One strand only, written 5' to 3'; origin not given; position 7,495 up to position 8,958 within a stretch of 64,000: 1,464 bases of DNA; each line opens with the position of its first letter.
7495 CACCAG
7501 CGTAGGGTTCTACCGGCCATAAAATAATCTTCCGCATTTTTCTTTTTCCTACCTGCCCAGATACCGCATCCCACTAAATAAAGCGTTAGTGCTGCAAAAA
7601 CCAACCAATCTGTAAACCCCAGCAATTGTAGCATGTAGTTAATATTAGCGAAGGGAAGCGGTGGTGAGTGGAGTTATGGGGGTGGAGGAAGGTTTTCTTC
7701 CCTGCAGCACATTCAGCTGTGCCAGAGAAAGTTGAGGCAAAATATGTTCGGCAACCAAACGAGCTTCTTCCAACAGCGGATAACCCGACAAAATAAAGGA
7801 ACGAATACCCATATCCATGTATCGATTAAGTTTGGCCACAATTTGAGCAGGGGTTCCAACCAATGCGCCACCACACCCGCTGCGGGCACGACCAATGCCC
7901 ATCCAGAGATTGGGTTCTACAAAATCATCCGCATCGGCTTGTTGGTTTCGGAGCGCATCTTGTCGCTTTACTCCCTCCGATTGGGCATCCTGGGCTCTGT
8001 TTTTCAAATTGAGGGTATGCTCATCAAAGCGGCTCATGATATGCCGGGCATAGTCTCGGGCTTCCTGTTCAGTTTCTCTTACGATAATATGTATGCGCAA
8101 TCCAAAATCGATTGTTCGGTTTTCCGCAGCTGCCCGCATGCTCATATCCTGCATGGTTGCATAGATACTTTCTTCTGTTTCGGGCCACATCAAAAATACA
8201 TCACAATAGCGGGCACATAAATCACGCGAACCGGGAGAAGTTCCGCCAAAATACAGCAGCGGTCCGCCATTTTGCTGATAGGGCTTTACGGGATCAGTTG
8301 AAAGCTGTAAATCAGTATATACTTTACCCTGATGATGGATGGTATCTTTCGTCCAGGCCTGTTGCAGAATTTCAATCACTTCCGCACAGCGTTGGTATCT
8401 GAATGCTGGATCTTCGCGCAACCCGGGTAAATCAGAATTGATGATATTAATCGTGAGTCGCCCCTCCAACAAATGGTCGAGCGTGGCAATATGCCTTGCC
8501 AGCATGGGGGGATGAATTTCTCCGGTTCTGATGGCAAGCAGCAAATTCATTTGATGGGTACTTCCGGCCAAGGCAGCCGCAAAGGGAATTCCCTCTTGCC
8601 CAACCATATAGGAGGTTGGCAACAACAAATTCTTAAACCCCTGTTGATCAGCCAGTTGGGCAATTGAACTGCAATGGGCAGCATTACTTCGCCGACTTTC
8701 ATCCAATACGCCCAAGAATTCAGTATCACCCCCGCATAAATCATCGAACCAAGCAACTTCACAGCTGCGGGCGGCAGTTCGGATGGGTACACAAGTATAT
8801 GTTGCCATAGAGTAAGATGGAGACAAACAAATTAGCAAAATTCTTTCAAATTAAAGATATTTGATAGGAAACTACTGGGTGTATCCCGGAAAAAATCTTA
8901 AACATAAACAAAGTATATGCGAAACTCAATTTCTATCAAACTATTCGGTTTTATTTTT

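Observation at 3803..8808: Putative Bacteroidota sulfoquinovose (sulfosugar) monooxygenase operon with a sodium symporter and an esterase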

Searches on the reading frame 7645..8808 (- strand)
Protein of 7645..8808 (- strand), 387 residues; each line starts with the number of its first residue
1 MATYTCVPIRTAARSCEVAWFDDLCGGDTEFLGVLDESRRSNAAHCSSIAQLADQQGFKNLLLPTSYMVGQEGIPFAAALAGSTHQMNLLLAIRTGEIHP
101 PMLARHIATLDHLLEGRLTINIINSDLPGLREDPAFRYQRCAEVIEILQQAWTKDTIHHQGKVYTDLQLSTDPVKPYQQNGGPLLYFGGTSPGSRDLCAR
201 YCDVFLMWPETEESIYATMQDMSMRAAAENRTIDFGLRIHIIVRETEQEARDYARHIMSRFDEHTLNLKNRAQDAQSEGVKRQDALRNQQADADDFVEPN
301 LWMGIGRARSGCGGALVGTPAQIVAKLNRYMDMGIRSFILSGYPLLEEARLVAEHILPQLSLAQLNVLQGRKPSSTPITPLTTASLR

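Call 3: search_protein_families(library=pfam, proteins=[window:7645-8808:-], max_evalue=0.01)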
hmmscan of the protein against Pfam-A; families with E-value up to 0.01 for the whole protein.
window:7645-8808:- (387 aa): 1 family
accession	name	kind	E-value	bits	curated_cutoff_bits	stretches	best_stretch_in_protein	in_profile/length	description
PF00296.26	Bac_luciferase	-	1.2e-49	169.8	27.9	1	44-336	23-313/314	Luciferase-like monooxygenase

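Call 4: search_protein_families(library=ncbifam, proteins=[window:7645-8808:-], max_evalue=0.01)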
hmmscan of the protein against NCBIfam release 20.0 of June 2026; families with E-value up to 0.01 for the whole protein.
window:7645-8808:- (387 aa): 19 families
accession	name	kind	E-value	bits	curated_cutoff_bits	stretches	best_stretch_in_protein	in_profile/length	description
TIGR03565.1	alk_sulf_monoox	equivalog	5.8e-76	255.8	518.2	1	18-360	2-346/346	FMNH2-dependent alkanesulfonate monooxygenase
NF001939.1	PRK00719.1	subfamily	9.5e-75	251.7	510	1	19-367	3-353/373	alkanesulfonate monooxygenase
TIGR04021.1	LLM_DMSO2_sfnG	equivalog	3.1e-38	132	382.95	1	43-360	27-345/350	dimethylsulfone monooxygenase SfnG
TIGR03860.1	FMN_nitrolo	subfamily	1.1e-20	73.8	279.7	2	64-152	64-160/422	NtaA/DmoA family FMN-dependent monooxygenase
TIGR03619.1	F420_Rv2161c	subfamily_domain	8.7e-17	61.5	166.9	1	78-234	51-210/247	TIGR03619 family F420-dependent LLM class oxidoreductase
TIGR03560.1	F420_Rv1855c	subfamily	4.9e-11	42.8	231.4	1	43-232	12-218/227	TIGR03560 family F420-dependent LLM class oxidoreductase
TIGR03612.1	RutA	equivalog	7.9e-09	35.4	498.3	1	74-297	68-297/355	pyrimidine utilization protein A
TIGR03621.1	F420_MSMEG_2516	subfamily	7.7e-08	31.8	213.15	1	41-243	11-223/295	TIGR03621 family F420-dependent LLM class oxidoreductase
TIGR03571.1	lucif_BA3436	subfamily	1.5e-06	27.7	303.9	1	73-251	69-249/304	TIGR03571 family LLM class oxidoreductase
NF002619.0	PRK02271.1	equivalog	2.8e-06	26.8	276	1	44-257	14-229/329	5,10-methylenetetrahydromethanopterin reductase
TIGR04020.1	seco_metab_LLM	subfamily_domain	1.3e-05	24.5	244.45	1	47-335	22-314/341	MupA/Atu3671 family FMN-dependent luciferase-like monooxygenase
TIGR03559.1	F420_Rv3520c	subfamily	1.5e-05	24.2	335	1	51-165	20-138/325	LLM class F420-dependent oxidoreductase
TIGR03857.1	F420_MSMEG_2249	hypoth_equivalog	2.2e-05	23.8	218.4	1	39-221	9-191/329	TIGR03857 family LLM class F420-dependent oxidoreductase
TIGR03885.1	flavin_revert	hypoth_equivalog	0.00015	21.1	398.7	1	49-164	18-146/315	TIGR03885 family FMN-dependent LLM class oxidoreductase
TIGR04036.1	LLM_CE1758_fam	subfamily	0.00027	19.9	479.1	1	77-250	64-248/355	CE1758 family FMN-dependent luciferase-like monooxygenase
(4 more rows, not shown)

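Call 5: search_solved_structures(query=window:7645-8808:-, max_evalue=0.00001, show_alignments=3)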
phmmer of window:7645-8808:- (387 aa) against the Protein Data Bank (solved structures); distinct sequences matched with E-value up to 0.00001: 17.
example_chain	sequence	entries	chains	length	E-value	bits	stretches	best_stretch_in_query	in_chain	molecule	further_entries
7olf_A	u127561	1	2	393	1.7e-130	438.8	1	5-382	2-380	Methanesulfonate sulfonatase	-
7oh2_A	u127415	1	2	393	3.5e-128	431.2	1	5-382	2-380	Alkanesulfonate monooxygenase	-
7jv3_A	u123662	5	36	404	4.4e-60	207.1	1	7-361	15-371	Alkanesulfonate monooxygenase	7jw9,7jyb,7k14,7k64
1nqk_A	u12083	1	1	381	5.7e-57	196.8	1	18-368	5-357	Alkanesulfonate monooxygenase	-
1m41_A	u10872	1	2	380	6.7e-57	196.6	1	19-368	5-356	FMNH2-dependent alkanesulfonate monooxygenase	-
8t0u_A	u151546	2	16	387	1.6e-26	96.6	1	46-360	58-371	FMNH(2)-dependent dimethylsulfone monooxygenase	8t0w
3rao_A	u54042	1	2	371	7.7e-25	91.1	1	33-361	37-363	Putative Luciferase-like Monooxygenase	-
8vw6_A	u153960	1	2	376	7.3e-20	74.7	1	25-360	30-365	Alkanesulfonate monooxygenase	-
7e36_B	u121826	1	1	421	2.5e-10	43.3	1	73-258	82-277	FMN-dependent oxidoreductase (Nitrilotriacetate monooxygenase family)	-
3sdo_A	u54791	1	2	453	5.1e-07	32.4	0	36-153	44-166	Nitrilotriacetate monooxygenase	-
9hav_A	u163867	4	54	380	8.5e-07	31.7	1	50-254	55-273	Luciferase family protein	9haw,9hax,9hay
7bip_A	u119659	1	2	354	2.2e-06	30.4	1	41-360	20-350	Luciferase-like monooxygenase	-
6sgg_AAA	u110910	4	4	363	3.9e-06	29.5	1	72-306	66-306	Pyrimidine monooxygenase RutA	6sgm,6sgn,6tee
6sgl_AAA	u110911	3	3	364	3.9e-06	29.5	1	72-306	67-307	Pyrimidine monooxygenase RutA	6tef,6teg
5wan_A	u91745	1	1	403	5.2e-06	29.1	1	72-306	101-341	Pyrimidine monooxygenase RutA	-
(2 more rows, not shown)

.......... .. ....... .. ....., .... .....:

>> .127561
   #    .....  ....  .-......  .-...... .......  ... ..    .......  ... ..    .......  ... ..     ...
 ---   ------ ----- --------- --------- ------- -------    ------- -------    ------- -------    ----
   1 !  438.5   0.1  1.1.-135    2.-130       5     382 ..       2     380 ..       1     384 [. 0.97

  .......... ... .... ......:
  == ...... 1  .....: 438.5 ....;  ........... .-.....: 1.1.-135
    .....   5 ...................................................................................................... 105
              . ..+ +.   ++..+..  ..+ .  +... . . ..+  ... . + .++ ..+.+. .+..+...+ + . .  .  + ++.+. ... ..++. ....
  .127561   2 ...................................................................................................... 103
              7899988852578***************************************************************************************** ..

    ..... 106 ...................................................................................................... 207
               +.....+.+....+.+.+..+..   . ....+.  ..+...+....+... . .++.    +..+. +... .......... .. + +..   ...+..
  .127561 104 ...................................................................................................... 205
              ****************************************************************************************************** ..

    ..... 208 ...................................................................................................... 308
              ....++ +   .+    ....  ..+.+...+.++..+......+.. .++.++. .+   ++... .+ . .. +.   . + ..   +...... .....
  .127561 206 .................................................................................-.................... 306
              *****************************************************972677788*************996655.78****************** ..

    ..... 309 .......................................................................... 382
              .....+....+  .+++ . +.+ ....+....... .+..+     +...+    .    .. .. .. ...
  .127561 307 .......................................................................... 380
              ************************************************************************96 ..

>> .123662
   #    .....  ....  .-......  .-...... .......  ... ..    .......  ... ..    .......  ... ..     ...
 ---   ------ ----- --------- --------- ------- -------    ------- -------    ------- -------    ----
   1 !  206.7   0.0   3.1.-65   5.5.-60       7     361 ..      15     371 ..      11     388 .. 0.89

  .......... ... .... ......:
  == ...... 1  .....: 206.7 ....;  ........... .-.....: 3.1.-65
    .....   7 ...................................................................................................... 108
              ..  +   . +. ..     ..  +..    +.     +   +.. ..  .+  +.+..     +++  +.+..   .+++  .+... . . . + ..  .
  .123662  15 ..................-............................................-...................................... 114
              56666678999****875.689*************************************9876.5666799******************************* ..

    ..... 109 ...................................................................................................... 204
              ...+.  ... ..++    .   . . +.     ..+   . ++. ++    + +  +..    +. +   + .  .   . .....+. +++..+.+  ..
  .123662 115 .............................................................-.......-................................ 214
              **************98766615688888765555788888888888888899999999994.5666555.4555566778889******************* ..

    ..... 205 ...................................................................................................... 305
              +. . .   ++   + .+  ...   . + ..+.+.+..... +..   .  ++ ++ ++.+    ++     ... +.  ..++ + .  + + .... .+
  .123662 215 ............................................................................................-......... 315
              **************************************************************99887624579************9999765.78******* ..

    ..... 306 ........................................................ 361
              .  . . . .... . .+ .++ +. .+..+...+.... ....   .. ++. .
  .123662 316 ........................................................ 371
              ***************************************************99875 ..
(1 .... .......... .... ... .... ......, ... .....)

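Call 15: find_homologous_proteins(query=window:7645-8808:-, max_evalue=1e-40)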
Query window:7645-8808:- (387 aa): 7987 proteins with E <= 1e-40 among 8000 candidates; the best 120 are listed.
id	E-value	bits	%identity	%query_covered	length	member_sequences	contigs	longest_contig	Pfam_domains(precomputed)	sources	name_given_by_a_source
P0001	5.7e-257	870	98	100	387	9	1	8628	PF00296.27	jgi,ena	-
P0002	1.4e-255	865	98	100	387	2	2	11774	PF00296.27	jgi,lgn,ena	jgi:alkanesulfonate monooxygenase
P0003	1.8e-247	839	96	100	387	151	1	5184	PF00296.27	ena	-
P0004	7.5e-234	794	89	100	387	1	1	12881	PF00296.27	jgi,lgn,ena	-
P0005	1.6e-225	766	85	100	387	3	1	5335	PF00296.27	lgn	-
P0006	2.4e-224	763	85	100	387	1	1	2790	PF00296.27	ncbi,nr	ncbi:MAG: LLM class flavin-dependent oxidoreductase [Sediminibacterium sp.]|nr:LLM class flavin-depe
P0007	6.8e-224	761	85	100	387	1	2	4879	PF00296.27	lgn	-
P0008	8.5e-224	761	84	100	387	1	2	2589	PF00296.27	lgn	-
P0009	7.7e-220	748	84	100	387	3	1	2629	PF00296.27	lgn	-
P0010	8.3e-219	744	88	100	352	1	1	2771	PF00296.27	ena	-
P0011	1.7e-218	743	83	100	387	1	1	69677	PF00296.27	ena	-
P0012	3.7e-215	732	82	100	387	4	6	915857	PF00296.27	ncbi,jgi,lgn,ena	ncbi:MAG: LLM class flavin-dependent oxidoreductase [Chitinophagia bacterium]|jgi:alkanesulfonate mo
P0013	5.3e-209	712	82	100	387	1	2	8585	PF00296.27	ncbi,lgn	-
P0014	9.7e-209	711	81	100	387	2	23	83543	PF00296.27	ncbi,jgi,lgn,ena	jgi:alkanesulfonate monooxygenase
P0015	1.5e-208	711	81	100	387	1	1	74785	PF00296.27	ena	-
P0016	1.5e-208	711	81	100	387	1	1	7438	PF00296.27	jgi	jgi:alkanesulfonate monooxygenase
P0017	1.8e-208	710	81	100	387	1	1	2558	PF00296.27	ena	-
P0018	5.2e-208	709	81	100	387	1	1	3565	PF00296.27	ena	-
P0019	9.9e-208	708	81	100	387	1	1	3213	PF00296.27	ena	-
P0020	9.9e-208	708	81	100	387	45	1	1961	PF00296.27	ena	-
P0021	1.4e-207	707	81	100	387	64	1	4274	PF00296.27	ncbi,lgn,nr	ncbi:MAG: LLM class flavin-dependent oxidoreductase [Chitinophagaceae bacterium]|nr:LLM class flavin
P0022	1.9e-207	707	80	100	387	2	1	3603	PF00296.27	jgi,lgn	-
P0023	3.6e-207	706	81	100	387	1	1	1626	PF00296.27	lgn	-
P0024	6.5e-207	705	81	100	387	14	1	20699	PF00296.27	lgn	-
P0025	3.7e-206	703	81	100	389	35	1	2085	PF00296.27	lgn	-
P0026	1.2e-205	701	80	100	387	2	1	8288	PF00296.27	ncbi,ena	-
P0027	1.4e-205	701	80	100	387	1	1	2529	PF00296.27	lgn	-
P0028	2.0e-205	700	80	100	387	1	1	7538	PF00296.27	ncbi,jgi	jgi:alkanesulfonate monooxygenase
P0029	4.5e-205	699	80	100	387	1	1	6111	PF00296.27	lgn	-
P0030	6.9e-205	698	80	100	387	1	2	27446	PF00296.27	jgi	-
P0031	9.5e-205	698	80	100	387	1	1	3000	PF00296.27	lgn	-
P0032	1.3e-204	698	80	100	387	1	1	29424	PF00296.27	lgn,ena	-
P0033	1.3e-201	688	82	96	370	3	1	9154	PF00296.27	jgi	jgi:alkanesulfonate monooxygenase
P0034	2.3e-198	677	81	96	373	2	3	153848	PF00296.27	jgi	jgi:alkanesulfonate monooxygenase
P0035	3.1e-198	677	80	97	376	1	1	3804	PF00296.27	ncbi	ncbi:MAG: LLM class flavin-dependent oxidoreductase, partial [Sediminibacterium sp.]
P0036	1.5e-197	674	75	99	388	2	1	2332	PF00296.27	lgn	-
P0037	6.5e-190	649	89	83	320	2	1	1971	PF00296.27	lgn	-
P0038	1.6e-183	628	72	98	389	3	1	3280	PF00296.27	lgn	-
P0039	8.0e-182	623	70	99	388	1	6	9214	PF00296.27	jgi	jgi:alkanesulfonate monooxygenase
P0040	9.3e-182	622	71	98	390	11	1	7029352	PF00296.27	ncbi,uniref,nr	ncbi:LLM class flavin-dependent oxidoreductase [Spirosoma radiotolerans]|uniref:Alkanesulfonate mono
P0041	1.9e-181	621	70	99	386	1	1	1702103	PF00296.27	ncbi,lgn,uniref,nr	ncbi:alkanesulfonate monooxygenase [Chitinophaga sp. YR573]|uniref:LLM class flavin-dependent oxidor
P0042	2.8e-181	621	70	98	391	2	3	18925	PF00296.27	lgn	-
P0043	4.7e-181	620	70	98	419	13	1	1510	PF00296.27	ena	-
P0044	9.3e-181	619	70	99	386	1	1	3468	PF00296.27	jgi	jgi:alkanesulfonate monooxygenase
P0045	9.9e-181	619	71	98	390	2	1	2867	PF00296.27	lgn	-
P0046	1.2e-180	619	71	98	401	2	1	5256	PF00296.27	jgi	jgi:alkanesulfonate monooxygenase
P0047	1.9e-180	618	70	98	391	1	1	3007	PF00296.27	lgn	-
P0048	2.0e-180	618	71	98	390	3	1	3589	PF00296.27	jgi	jgi:alkanesulfonate monooxygenase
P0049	2.2e-180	618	70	98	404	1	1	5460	PF00296.27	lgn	-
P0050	3.1e-180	617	71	98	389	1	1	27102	PF00296.27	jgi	jgi:alkanesulfonate monooxygenase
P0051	4.4e-180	617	70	94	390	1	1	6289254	PF00296.27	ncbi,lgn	ncbi:LLM class flavin-dependent oxidoreductase [Fibrella sp. USSR17]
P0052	5.2e-180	617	70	99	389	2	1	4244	PF00296.27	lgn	-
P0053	6.0e-180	616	71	94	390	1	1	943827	PF00296.27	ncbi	ncbi:LLM class flavin-dependent oxidoreductase [Spirosoma horti]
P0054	6.9e-180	616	71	98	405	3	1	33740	PF00296.27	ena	-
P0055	1.2e-179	615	70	98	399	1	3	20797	PF00296.27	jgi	jgi:alkanesulfonate monooxygenase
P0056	1.3e-179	615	70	100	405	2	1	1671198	PF00296.27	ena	-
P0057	1.3e-179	615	71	98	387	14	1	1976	PF00296.27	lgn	-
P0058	1.4e-179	615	70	98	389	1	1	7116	PF00296.27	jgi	jgi:alkanesulfonate monooxygenase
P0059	1.9e-179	615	69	100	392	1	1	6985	PF00296.27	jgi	jgi:alkanesulfonate monooxygenase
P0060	2.4e-179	614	70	100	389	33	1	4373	PF00296.27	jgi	jgi:alkanesulfonate monooxygenase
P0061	7.9e-179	613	71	98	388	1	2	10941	PF00296.27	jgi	jgi:alkanesulfonate monooxygenase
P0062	7.9e-179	613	70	98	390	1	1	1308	PF00296.27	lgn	-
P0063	1.1e-178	612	69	98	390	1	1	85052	PF00296.27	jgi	-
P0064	1.1e-178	612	69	94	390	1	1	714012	PF00296.27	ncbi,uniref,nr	ncbi:LLM class flavin-dependent oxidoreductase [Fibrivirga algicola]|uniref:LLM class flavin-depende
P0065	1.1e-178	612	70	97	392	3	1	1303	PF00296.27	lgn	-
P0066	1.1e-178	612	70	99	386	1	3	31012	PF00296.27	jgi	jgi:alkanesulfonate monooxygenase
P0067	1.2e-178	612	70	98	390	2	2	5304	PF00296.27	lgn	-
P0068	1.4e-178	612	70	98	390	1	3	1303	PF00296.27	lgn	-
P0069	1.6e-178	612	70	98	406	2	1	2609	PF00296.27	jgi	jgi:alkanesulfonate monooxygenase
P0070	1.6e-178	612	69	99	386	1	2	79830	PF00296.27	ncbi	-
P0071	2.5e-178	611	69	98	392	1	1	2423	PF00296.27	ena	-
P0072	2.6e-178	611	69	99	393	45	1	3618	PF00296.27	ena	-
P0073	3.1e-178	611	70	98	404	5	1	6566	PF00296.27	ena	-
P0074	3.2e-178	611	70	98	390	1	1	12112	PF00296.27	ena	-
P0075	3.2e-178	611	70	98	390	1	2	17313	PF00296.27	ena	-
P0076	3.5e-178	611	70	98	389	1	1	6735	PF00296.27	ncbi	-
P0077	4.5e-178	610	70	98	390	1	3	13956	PF00296.27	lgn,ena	-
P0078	4.6e-178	610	69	98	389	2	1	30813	PF00296.27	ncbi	-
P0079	5.4e-178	610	70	98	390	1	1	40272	PF00296.27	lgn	-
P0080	6.0e-178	610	68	99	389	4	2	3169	PF00296.27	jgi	jgi:alkanesulfonate monooxygenase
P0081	6.2e-178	610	70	98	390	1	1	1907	PF00296.27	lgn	-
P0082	6.7e-178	610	69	99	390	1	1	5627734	PF00296.27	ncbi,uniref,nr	ncbi:alkanesulfonate monooxygenase [Niabella ginsenosidivorans]|uniref:Alkanesulfonate monooxygenase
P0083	7.2e-178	610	69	99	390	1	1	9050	PF00296.27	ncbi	-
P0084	7.9e-178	609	71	98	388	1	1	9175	PF00296.27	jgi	jgi:alkanesulfonate monooxygenase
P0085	8.0e-178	609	70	98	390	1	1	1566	PF00296.27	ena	-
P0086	9.8e-178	609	69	94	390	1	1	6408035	PF00296.27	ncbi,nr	ncbi:LLM class flavin-dependent oxidoreductase [Fibrella sp. ES10-3-2-2]|nr:alkanesulfonate monooxyg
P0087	1.1e-177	609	70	98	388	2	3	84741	PF00296.27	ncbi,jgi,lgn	jgi:alkanesulfonate monooxygenase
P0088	1.3e-177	609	70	98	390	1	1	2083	PF00296.27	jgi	jgi:alkanesulfonate monooxygenase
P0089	1.6e-177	608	70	98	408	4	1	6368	PF00296.27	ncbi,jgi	ncbi:MAG: hypothetical protein RIS64_3772 [Bacteroidota bacterium]|jgi:alkanesulfonate monooxygenase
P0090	1.8e-177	608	69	98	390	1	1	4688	PF00296.27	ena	-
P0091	2.2e-177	608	69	98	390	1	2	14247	PF00296.27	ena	-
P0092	2.5e-177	608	68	99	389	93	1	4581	PF00296.27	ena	-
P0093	2.8e-177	608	68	98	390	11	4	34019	PF00296.27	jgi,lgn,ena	jgi:alkanesulfonate monooxygenase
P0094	2.8e-177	608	68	98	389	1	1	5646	PF00296.27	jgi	jgi:alkanesulfonate monooxygenase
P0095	3.1e-177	607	69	98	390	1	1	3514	PF00296.27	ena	-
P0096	4.9e-177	607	69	98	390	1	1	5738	PF00296.27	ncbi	-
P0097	5.1e-177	607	71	98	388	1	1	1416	PF00296.27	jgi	jgi:alkanesulfonate monooxygenase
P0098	5.5e-177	607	70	98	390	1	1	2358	PF00296.27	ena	-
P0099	5.9e-177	607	68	99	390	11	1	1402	PF00296.27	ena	-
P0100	5.9e-177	607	70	98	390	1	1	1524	PF00296.27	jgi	jgi:alkanesulfonate monooxygenase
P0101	6.4e-177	606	69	98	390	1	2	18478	PF00296.27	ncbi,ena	-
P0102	8.8e-177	606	68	100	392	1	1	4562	PF00296.27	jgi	jgi:alkanesulfonate monooxygenase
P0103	9.2e-177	606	69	98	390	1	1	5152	PF00296.27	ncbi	-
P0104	1.1e-176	606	68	100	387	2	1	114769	PF00296.27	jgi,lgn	jgi:alkanesulfonate monooxygenase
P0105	1.4e-176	605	69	98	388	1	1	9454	PF00296.27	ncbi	ncbi:MAG: hypothetical protein RL329_426 [Bacteroidota bacterium]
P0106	1.8e-176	605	69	98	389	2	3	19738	PF00296.27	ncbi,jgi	jgi:alkanesulfonate monooxygenase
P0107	2.6e-176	604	68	98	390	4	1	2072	PF00296.27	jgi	jgi:alkanesulfonate monooxygenase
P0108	2.7e-176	604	68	98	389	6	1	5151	PF00296.27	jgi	jgi:alkanesulfonate monooxygenase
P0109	2.9e-176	604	70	98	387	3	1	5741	PF00296.27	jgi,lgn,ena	-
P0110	3.1e-176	604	69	98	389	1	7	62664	PF00296.27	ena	-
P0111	3.9e-176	604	69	98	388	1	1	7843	PF00296.27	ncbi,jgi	jgi:alkanesulfonate monooxygenase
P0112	4.8e-176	604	67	99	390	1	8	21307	PF00296.27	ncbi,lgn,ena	ncbi:MAG TPA: LLM class flavin-dependent oxidoreductase [Niabella sp.]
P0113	5.8e-176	603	68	98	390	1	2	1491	PF00296.27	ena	-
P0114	6.6e-176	603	69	98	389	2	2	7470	PF00296.27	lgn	-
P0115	7.4e-176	603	69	98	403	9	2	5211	PF00296.27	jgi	jgi:alkanesulfonate monooxygenase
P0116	8.0e-176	603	69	98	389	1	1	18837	PF00296.27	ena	-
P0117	1.0e-175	602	67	99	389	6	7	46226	PF00296.27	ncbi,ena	-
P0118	1.0e-175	602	69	98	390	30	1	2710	PF00296.27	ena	-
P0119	1.2e-175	602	69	98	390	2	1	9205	PF00296.27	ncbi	-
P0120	1.2e-175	602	67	99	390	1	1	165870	PF00296.27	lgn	-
